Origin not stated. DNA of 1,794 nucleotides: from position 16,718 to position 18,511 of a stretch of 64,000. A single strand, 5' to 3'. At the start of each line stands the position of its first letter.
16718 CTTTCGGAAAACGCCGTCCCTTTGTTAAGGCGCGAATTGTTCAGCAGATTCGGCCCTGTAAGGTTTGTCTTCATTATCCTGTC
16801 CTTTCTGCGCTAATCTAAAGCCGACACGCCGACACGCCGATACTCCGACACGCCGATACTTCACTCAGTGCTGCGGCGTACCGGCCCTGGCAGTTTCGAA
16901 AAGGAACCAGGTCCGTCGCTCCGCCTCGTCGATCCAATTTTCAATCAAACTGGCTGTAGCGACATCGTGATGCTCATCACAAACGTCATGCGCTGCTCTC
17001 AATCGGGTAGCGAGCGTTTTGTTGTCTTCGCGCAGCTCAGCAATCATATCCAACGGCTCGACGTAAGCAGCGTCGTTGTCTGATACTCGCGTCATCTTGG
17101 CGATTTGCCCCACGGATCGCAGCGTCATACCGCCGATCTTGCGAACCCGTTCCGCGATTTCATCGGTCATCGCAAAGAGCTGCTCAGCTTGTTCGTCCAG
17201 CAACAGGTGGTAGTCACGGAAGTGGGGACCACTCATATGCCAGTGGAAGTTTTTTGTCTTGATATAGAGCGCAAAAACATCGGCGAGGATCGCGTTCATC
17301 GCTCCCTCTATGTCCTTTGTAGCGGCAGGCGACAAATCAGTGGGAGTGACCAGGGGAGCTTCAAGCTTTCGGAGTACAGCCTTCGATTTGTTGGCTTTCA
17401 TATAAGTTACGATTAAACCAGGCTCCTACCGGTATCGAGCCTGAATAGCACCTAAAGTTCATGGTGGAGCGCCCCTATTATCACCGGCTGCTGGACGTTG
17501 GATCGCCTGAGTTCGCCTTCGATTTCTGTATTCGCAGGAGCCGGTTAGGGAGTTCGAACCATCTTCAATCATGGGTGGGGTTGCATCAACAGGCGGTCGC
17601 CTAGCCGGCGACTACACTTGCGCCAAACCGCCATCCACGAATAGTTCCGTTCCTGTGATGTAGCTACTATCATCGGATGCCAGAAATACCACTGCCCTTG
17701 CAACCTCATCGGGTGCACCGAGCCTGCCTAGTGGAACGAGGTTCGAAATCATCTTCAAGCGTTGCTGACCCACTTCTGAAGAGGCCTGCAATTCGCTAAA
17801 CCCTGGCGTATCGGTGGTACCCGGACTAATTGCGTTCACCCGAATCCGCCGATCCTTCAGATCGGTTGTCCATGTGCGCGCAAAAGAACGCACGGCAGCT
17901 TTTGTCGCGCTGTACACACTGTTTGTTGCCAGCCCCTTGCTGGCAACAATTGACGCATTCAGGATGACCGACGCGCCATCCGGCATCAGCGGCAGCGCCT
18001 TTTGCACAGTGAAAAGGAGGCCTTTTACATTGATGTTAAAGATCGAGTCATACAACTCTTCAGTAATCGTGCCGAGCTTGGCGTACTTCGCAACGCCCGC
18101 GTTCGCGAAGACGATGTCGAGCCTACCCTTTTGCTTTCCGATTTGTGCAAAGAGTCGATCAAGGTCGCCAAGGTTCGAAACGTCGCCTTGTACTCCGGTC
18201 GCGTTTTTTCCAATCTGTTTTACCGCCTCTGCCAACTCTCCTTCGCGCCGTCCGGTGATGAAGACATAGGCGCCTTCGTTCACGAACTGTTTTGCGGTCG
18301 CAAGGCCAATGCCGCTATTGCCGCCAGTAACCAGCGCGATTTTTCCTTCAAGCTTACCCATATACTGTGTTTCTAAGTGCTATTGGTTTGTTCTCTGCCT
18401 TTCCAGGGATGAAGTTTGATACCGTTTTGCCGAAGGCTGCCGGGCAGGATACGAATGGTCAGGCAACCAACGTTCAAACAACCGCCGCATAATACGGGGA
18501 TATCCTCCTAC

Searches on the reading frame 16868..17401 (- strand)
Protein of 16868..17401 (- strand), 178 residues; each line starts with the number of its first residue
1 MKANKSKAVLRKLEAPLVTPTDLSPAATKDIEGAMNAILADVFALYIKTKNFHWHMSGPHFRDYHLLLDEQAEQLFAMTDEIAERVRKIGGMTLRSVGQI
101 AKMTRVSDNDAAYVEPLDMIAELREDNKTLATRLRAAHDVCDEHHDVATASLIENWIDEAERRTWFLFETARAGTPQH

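Call 18: search_protein_families(library=pfam, proteins=[window:16868-17401:-], max_evalue=0.001)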
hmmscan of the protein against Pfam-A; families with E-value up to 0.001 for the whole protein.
window:16868-17401:- (178 aa): 1 family
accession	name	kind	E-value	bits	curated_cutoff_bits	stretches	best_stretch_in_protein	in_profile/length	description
PF00210.30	Ferritin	-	2.9e-27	95.8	24.5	1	34-167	3-132/142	Ferritin-like domain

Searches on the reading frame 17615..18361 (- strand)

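Call 18: search_protein_families(library=pfam, proteins=[window:17615-18361:-], max_evalue=0.001)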
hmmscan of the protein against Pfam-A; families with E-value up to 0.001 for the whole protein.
window:17615-18361:- (249 aa): 5 families
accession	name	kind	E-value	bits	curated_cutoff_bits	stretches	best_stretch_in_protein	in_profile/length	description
PF13561.12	adh_short_C2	-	3.6e-62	210.5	27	1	15-246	5-235/236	Enoyl-(Acyl carrier protein) reductase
PF00106.31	adh_short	-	9.8e-48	162.7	26.6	1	7-192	1-191/195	short chain dehydrogenase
PF08659.16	KR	-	5.8e-15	56.1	22.6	1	10-165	4-164/180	KR domain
PF23441.1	SDR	-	1e-09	38.6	27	1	3-246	4-255/258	SDR-like rossmann domain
PF01370.27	Epimerase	-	0.00011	22.1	20.9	0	9-112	1-96/240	NAD dependent epimerase/dehydratase family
